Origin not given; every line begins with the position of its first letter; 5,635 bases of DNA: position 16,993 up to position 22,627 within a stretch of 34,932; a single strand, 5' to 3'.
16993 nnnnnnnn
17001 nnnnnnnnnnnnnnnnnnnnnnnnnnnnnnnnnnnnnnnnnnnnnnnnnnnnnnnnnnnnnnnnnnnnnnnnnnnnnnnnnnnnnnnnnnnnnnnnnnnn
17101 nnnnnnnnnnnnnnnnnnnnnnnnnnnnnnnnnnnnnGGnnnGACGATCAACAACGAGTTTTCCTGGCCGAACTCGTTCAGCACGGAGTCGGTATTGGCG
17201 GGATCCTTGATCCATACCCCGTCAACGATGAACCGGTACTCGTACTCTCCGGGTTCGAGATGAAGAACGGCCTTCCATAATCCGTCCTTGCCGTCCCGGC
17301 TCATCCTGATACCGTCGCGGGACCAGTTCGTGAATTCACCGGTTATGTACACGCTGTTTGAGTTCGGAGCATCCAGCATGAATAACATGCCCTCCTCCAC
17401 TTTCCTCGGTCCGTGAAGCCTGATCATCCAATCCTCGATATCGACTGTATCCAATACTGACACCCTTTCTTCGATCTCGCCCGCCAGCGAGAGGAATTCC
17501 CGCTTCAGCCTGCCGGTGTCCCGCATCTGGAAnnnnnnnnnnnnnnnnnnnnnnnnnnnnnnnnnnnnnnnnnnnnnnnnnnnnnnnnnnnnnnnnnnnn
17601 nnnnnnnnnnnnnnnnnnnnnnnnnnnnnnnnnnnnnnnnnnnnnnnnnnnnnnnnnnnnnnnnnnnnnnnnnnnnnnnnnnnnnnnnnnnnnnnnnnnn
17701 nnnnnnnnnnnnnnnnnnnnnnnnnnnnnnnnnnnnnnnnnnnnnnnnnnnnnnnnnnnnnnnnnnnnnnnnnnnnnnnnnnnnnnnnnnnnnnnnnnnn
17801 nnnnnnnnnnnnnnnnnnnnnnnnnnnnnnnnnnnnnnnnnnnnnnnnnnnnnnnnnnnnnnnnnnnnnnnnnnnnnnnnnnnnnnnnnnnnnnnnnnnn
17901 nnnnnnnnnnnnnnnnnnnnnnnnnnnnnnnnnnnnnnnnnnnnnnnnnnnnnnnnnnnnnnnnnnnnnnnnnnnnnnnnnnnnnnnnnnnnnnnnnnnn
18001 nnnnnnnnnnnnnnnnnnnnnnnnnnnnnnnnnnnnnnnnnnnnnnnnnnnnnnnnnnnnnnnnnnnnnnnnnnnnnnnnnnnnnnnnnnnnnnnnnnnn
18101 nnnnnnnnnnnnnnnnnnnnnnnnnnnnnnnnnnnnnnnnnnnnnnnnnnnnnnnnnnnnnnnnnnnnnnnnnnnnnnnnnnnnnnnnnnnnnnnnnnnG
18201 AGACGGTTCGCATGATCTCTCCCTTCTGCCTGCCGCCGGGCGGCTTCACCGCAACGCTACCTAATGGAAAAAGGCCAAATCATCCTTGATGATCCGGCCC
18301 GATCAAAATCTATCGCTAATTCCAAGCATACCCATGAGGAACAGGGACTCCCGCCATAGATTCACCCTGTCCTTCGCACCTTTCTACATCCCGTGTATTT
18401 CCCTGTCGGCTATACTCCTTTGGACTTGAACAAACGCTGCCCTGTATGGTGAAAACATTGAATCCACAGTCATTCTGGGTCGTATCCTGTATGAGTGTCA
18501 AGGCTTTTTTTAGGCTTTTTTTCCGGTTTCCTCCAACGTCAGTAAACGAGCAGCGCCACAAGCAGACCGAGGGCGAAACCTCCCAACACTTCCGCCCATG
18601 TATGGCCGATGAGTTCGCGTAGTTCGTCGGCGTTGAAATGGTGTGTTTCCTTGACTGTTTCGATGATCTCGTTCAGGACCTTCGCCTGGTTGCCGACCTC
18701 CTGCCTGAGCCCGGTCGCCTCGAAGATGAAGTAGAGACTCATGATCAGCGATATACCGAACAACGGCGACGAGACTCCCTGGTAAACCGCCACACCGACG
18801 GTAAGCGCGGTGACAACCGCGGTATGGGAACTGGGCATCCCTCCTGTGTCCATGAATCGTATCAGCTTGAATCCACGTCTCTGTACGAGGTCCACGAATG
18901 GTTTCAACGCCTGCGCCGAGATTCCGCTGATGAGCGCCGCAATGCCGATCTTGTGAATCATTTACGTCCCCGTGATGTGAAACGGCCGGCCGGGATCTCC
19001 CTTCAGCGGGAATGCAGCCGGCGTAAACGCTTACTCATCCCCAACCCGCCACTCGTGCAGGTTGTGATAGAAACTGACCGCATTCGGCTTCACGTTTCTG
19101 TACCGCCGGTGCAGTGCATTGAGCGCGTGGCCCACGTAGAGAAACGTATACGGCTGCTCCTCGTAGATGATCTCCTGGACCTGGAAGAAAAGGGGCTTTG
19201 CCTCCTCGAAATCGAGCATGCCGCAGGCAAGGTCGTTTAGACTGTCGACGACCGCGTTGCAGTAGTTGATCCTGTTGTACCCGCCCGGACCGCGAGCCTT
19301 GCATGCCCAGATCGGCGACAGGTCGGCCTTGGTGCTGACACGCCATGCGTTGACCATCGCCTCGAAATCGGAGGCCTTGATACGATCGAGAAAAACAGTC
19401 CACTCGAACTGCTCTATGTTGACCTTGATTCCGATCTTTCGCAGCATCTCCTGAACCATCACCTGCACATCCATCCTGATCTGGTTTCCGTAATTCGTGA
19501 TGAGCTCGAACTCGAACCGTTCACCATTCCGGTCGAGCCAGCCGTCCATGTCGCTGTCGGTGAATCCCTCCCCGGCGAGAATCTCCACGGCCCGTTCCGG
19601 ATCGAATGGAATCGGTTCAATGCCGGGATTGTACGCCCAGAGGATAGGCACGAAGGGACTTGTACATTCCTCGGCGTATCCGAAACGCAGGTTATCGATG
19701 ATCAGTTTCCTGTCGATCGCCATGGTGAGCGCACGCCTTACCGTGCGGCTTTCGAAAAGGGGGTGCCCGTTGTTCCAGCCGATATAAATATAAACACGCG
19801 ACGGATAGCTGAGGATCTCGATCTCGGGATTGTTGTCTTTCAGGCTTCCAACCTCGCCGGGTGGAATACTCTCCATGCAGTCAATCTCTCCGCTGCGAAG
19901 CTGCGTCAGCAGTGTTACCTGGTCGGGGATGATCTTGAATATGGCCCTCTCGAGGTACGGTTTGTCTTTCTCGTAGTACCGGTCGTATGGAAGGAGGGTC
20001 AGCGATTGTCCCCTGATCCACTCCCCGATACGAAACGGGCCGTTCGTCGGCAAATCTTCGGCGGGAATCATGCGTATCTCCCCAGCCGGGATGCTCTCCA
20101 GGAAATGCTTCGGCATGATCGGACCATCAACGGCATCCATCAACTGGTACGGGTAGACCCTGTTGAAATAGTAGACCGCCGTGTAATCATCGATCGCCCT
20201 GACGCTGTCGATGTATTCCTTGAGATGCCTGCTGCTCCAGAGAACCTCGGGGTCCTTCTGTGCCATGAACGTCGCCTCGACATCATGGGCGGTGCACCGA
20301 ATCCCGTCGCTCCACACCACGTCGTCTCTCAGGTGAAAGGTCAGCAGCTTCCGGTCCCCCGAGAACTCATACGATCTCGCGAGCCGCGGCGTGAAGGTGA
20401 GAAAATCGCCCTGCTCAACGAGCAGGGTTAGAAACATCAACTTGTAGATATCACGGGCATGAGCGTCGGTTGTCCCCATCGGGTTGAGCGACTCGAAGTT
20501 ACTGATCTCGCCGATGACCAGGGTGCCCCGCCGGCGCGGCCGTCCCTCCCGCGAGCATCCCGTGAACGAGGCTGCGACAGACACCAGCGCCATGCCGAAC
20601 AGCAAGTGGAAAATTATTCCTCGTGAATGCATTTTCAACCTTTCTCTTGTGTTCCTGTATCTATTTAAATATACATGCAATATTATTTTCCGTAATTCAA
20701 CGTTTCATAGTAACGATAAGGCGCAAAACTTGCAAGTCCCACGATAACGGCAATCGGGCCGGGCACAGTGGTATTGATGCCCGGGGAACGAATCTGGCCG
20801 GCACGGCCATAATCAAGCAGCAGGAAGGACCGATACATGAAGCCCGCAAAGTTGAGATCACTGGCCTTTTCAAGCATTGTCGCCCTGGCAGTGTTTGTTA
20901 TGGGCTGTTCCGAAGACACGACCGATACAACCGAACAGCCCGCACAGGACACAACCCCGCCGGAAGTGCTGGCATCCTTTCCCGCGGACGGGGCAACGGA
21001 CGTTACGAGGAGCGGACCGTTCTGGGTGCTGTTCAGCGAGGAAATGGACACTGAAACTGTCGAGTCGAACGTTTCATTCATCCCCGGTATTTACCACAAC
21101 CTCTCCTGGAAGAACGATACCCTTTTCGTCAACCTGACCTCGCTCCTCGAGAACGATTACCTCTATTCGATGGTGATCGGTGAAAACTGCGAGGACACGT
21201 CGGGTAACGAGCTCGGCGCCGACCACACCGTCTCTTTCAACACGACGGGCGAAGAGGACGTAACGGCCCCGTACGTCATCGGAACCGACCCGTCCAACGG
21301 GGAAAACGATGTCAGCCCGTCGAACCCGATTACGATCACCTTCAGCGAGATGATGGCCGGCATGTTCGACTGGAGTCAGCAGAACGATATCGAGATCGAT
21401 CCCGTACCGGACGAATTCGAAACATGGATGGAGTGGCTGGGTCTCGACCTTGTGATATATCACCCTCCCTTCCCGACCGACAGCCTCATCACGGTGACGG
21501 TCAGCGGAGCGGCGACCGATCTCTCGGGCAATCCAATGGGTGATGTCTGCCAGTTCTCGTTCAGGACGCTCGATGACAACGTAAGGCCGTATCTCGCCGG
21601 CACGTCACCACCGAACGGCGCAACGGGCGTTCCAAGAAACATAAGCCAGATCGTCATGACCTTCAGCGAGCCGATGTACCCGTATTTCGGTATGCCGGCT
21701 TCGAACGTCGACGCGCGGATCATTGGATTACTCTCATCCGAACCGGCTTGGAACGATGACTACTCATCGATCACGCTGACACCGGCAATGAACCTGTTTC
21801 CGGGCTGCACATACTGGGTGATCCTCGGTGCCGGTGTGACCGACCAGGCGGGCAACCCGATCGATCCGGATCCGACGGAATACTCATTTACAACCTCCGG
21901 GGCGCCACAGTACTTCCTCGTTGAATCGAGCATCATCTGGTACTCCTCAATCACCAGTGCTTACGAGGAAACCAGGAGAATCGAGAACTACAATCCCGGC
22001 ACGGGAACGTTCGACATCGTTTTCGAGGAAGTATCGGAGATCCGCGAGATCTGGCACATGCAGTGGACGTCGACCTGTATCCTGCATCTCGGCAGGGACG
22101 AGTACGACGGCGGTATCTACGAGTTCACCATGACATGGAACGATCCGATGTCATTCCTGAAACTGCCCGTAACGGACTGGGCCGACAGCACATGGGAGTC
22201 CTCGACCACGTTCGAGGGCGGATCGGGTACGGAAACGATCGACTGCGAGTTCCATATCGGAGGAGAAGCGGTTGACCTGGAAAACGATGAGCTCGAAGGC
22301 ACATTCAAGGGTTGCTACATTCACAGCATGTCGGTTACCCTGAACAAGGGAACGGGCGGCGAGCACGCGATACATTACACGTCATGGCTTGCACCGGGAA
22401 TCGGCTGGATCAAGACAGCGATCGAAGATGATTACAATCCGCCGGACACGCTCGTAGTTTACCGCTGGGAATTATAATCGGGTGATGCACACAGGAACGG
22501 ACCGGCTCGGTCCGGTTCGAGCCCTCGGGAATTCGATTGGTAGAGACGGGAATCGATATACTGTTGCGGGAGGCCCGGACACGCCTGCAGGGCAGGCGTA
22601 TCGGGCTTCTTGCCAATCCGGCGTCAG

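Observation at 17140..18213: ParA/MinD partition-type ATPase fused directly to a CBM48/AMPK-beta glycogen-binding module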

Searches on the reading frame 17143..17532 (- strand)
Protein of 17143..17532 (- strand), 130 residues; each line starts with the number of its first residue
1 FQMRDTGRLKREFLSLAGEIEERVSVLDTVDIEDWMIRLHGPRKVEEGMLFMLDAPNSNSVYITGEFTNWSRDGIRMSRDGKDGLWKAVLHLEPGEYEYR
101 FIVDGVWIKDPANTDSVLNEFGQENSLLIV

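Call 16: find_related_loci(query=A1, collection=genome_contigs, flank=6000)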
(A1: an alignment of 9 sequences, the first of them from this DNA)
Query A1 (130 aa) in genome_contigs; peptide patterns used: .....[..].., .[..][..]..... (x = any residue, [..] = any of these).
437 stretches matched a pattern; 383 encode a relative of the query (tblastn E <= 1e-3); the best 80 are kept; 80 distinct loci.
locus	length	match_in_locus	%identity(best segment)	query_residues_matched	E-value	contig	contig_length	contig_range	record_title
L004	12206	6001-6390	77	1-130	4e-69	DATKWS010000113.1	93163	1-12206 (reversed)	MAG TPA_asm: Patescibacteria group bacterium isolate SMAG_U14169 k141_2892793, whole genome shotgun sequence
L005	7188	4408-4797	73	1-130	2e-66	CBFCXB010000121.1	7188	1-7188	MAG TPA_asm: uncultured bacterium isolate ERR13917544_metabat2_3 genome assembly, contig: ERZ26802894.2367, whole genome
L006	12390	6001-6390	75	1-130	2e-66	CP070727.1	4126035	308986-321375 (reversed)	MAG: bacterium isolate bin44 chromosome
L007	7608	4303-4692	75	1-130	2e-66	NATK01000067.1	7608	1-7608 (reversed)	MAG: Candidatus Latescibacteria bacterium 4484_7 ex4484_7_scaffold_8848, whole genome shotgun sequence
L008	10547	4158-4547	73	1-130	1e-65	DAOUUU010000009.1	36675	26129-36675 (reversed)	MAG TPA_asm: Candidatus Krumholzibacteriota bacterium isolate CSMAG_831 CSMAG_831_k141_719974_length_36675_cov_10.1221,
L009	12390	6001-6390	75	1-130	2e-65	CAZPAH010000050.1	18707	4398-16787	MAG TPA_asm: uncultured bacterium isolate binchicken_co129_916 genome assembly, contig: NODE_8615_length_18707_cov_4.719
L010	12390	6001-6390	72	1-130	3e-64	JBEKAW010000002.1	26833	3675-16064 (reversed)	MAG: Candidatus Krumholzibacteriaceae bacterium isolate SPRUCE 121 SPRUCE_121_2, whole genome shotgun sequence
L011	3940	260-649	73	1-130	2e-64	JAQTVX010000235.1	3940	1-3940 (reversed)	MAG: Candidatus Krumholzibacteriia bacterium isolate STB_98 NODE_82338_length_3940_cov_2.398636_Sandtown_B, whole genome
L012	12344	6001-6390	71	1-130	5e-64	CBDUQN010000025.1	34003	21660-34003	MAG TPA_asm: uncultured bacterium isolate SRR22302361_binner12_Refined_26 genome assembly, contig: ERZ25748748.326, whol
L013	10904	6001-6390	74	1-130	2e-63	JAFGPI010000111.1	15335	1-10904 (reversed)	MAG: Candidatus Krumholzibacteriota bacterium isolate Zod_Metabat.682 k87_5989182, whole genome shotgun sequence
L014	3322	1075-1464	71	1-130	3e-63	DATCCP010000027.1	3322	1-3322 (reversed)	MAG TPA_asm: Candidatus Krumholzibacteriaceae bacterium isolate SMAG_U7702 k141_369414, whole genome shotgun sequence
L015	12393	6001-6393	73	1-130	4e-63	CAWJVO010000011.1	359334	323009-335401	MAG: uncultured bacterium isolate MFD04716.bin.3.15 genome assembly, contig: contig_46707, whole genome shotgun sequence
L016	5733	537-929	73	1-130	1e-62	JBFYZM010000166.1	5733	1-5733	MAG: Candidatus Krumholzibacteriota bacterium isolate PPR_0435 k121_2000565, whole genome shotgun sequence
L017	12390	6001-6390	69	1-130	2e-62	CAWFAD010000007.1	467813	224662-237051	MAG: uncultured bacterium isolate MFD04716.bin.1.315 genome assembly, contig: contig_27710, whole genome shotgun sequenc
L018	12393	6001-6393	73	1-130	1e-62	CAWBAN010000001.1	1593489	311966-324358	MAG: uncultured bacterium isolate MFD02979.bin.1.41 genome assembly, contig: contig_11777, whole genome shotgun sequence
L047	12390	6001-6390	58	1-130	1e-50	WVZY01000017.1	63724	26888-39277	MAG: Candidatus Latescibacterota bacterium isolate CS4-C107 C_merged_R1_(paired)_contig_1965, whole genome shotgun seque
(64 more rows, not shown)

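Call 88: predict_structure(alignment_id=A1)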
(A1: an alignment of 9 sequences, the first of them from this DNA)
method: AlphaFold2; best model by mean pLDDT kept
length: 130 residues; sequences in the alignment: 9
mean_pLDDT: 72.0   pTM: 0.62
mean pLDDT of the five models: 72.0, 66.8, 62.2, 61.1, 60.7
residues with pLDDT >= 90: 28; 70-90: 60; 50-70: 3; < 50: 39
segments of 3 or more residues with pLDDT < 50: 1-39
pLDDT, mean of each block of 10 residues (from residue 1): 40 43 39 41 81 90 91 91 91 85 88 77 79
secondary structure, 60 per line:
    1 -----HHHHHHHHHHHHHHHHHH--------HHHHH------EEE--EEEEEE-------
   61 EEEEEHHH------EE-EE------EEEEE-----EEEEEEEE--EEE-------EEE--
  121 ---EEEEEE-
elements in order: H6-23 H32-36 E43-45 E48-53 E61-65 E86-90 E96-103 E106-108 E116-118 E124-129

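Call 91: fold_search(model_id=the predicted structure, library=pdb)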
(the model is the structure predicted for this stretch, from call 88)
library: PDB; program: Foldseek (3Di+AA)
matches with E <= 10: 1184; with E <= 0.001: 97
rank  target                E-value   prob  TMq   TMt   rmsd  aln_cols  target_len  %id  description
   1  4yef_D                1.5e-06  1.00  0.52  0.86   2.0        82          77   32  beta1 carbohydrate binding module (CBM) of AMP-activated protein kinase (AMPK) in complex with glucosyl-beta-cyclodode (released 2015-06-24)
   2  8bik_E                2.3e-06  1.00  0.53  0.41   1.7        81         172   32  Crystal structure of human AMPK heterotrimer in complex with allosteric activator C455 (released 2024-05-15)
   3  1z0n_B                2.6e-06  1.00  0.54  0.86   1.6        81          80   33  the glycogen-binding domain of the AMP-activated protein kinase (released 2005-10-25)
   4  4qfs_B                3.0e-06  1.00  0.53  0.44   1.7        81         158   33  Structure of AMPK in complex with Br2-A769662core activator and STAUROSPORINE inhibitor (released 2014-08-06)
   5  4yee_B                3.5e-06  1.00  0.54  0.81   5.3        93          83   29  beta2 carbohydrate binding module (CBM) of AMP-activated protein kinase (AMPK) in complex with glucosyl-beta-cyclodext (released 2015-04-01)
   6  8bik_B                4.2e-06  1.00  0.53  0.39   1.7        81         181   32  Crystal structure of human AMPK heterotrimer in complex with allosteric activator C455 (released 2024-05-15)
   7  6b1u_B                4.4e-06  1.00  0.54  0.39   1.4        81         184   32  Structure of full-length human AMPK (a2b1g1) in complex with a small molecule activator SC4 (released 2018-04-25)
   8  1z0m_C                4.7e-06  1.00  0.53  0.84   3.5        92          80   29  the glycogen-binding domain of the AMP-activated protein kinase beta1 subunit (released 2005-10-25)
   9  5iso_B                5.0e-06  1.00  0.52  0.38   1.9        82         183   32  STRUCTURE OF FULL LENGTH HUMAN AMPK (NON-PHOSPHORYLATED AT T-LOOP) IN COMPLEX WITH A SMALL MOLECULE ACTIVATOR, A BENZI (released 2017-03-29)
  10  4yef_C                5.2e-06  1.00  0.53  0.84   1.9        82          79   32  beta1 carbohydrate binding module (CBM) of AMP-activated protein kinase (AMPK) in complex with glucosyl-beta-cyclodode (released 2015-06-24)
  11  6c9h_B                5.6e-06  1.00  0.53  0.42   1.7        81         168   33  non-phosphorylated AMP-activated protein kinase bound to pharmacological activator R734 (released 2018-11-28)
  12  6c9f_B                5.9e-06  1.00  0.53  0.40   1.7        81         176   33  AMP-activated protein kinase bound to pharmacological activator R734 (released 2018-11-28)
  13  4yee_D                5.9e-06  1.00  0.53  0.84   1.9        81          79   32  beta2 carbohydrate binding module (CBM) of AMP-activated protein kinase (AMPK) in complex with glucosyl-beta-cyclodext (released 2015-04-01)
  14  4yee_E                6.2e-06  1.00  0.54  0.80   5.6        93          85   29  beta2 carbohydrate binding module (CBM) of AMP-activated protein kinase (AMPK) in complex with glucosyl-beta-cyclodext (released 2015-04-01)
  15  7myj_B                6.6e-06  1.00  0.51  0.37   2.3        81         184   31  Structure of full length human AMPK (a2b1g1) in complex with a small molecule activator MSG011 (released 2022-06-29)
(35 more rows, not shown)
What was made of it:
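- On CBM48 / AMPK1_CBM: Foldseek TM-score normalised to the target is 0.84-0.86, rmsd 1.3-2.0 A, probability 1.0 (calls 88, 91).
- Checked: The top Foldseek PDB hits are all AMPK beta1/beta2 CBMs (probability 1.0, TM-score normalised to the target 0.84-0.86, rmsd 1.3-2.0 A, 32-33% identity) (calls 88, 91).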

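Call 101: search_protein_families(library=pfam, proteins=[L047:7519-8919:+, L047:8949-10172:+, L047:10176-11966:+], max_evalue=0.001)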
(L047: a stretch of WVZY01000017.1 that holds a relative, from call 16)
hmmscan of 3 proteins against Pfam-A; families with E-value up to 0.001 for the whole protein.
L047:7519-8919:+ (466 aa): 7 families
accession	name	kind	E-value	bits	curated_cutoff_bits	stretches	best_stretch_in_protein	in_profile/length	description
PF00534.26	Glycos_transf_1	-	4.8e-31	108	26.4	1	264-414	14-167/172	Glycosyl transferases group 1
PF13692.12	Glyco_trans_1_4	-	5e-29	101.8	27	1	266-404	2-141/142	Glycosyl transferases group 1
PF20706.3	GT4-conflict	-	1.6e-25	90.4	26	1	113-441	39-363/385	Family 4 Glycosyltransferase in conflict systems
PF13439.12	Glyco_transf_4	-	2.4e-23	83.5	28.5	1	142-250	54-167/170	Glycosyltransferase Family 4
PF13579.12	Glyco_trans_4_4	-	2.4e-19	70.7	29.7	1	123-248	37-158/158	Glycosyl transferase 4-like domain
PF08323.17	Glyco_transf_5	-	1.2e-15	58.3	22.7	1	2-236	1-230/239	Starch synthase catalytic domain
PF00982.27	Glyco_transf_20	-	0.00064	19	32.5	0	338-415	368-449/473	Glycosyltransferase family 20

L047:8949-10172:+ (407 aa): 6 families
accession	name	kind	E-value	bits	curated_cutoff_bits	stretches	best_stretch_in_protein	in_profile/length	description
PF00534.26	Glycos_transf_1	-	2.7e-38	131.6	26.4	1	201-364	6-171/172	Glycosyl transferases group 1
PF13439.12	Glyco_transf_4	-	2.9e-31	109.2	28.5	1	16-187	1-167/170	Glycosyltransferase Family 4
PF13692.12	Glyco_trans_1_4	-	4.8e-31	108.4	27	1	211-351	2-142/142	Glycosyl transferases group 1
PF13579.12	Glyco_trans_4_4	-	2.8e-25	89.9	29.7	1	17-185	1-158/158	Glycosyl transferase 4-like domain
PF08323.17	Glyco_transf_5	-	9.4e-22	78.3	22.7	2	62-169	97-225/239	Starch synthase catalytic domain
PF20706.3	GT4-conflict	-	2e-10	40.7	26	1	14-330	9-325/385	Family 4 Glycosyltransferase in conflict systems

L047:10176-11966:+ (596 aa): 2 families
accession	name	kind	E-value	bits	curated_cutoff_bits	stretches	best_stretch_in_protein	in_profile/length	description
PF03065.20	Glyco_hydro_57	-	5e-29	102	21.2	1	38-458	2-291/291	Glycosyl hydrolase family 57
PF09210.16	BE_C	-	2.1e-16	60.6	25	1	493-594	12-101/101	1,4-alpha-glucan branching enzyme, C-terminal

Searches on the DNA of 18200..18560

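Call 86: search_rna_families(source=window, start=18200, end=18560, threshold=evalue, max_evalue=1)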
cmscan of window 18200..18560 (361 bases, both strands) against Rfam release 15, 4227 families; matches with E-value up to 1: 0.
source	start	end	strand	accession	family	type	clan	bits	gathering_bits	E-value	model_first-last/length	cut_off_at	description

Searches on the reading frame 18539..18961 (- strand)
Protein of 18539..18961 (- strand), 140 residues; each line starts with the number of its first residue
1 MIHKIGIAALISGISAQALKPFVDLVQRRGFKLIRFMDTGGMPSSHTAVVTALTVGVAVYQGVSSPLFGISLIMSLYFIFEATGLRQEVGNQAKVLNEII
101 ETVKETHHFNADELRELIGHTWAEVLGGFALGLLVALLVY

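Call 3: search_protein_families(library=pfam, proteins=[window:18539-18961:-], max_evalue=0.01)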
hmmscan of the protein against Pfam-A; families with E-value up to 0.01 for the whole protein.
window:18539-18961:- (140 aa): 2 families
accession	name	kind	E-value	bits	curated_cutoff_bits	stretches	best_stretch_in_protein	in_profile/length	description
PF02681.20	DUF212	-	4.4e-37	127.5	26.5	1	7-135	7-126/126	Divergent PAP2 family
PF01569.27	PAP2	-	0.0014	18.8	27.2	0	21-68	28-77/130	PAP2 superfamily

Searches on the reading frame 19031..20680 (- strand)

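Call 3: search_protein_families(library=pfam, proteins=[window:19031-20680:-], max_evalue=0.01)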
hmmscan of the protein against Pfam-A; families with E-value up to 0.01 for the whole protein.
window:19031-20680:- (549 aa): 1 family
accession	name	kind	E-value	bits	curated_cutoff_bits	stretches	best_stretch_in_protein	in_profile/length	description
PF00496.27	SBP_bac_5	-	7.1e-75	252.9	32.4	1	96-457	2-357/368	Bacterial extracellular solute-binding proteins, family 5 Middle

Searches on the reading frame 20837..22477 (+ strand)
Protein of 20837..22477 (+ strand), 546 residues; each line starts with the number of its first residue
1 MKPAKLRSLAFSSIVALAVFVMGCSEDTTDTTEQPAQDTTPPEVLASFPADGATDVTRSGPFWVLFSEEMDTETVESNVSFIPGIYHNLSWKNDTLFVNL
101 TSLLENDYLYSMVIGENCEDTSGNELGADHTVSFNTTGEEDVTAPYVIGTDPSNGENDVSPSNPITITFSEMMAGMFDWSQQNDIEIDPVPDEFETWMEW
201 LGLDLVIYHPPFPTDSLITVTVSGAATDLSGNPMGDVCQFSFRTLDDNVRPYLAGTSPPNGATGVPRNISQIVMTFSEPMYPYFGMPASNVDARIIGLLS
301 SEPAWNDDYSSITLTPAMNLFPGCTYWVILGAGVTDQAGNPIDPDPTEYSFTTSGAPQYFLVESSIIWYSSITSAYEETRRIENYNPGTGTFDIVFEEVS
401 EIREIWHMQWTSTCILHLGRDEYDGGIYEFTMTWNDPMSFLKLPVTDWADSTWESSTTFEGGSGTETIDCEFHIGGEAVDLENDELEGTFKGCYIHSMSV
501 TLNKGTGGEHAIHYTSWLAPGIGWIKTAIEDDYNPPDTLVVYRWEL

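Call 9: search_protein_families(library=pfam, proteins=[window:20837-22477:+], max_evalue=0.001)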
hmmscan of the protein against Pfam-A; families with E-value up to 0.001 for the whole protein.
window:20837-22477:+ (546 aa): 1 family
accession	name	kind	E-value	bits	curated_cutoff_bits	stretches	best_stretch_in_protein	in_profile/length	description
PF13205.12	Big_5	-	7.6e-43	146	23.6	3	38-136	1-105/105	Bacterial Ig-like domain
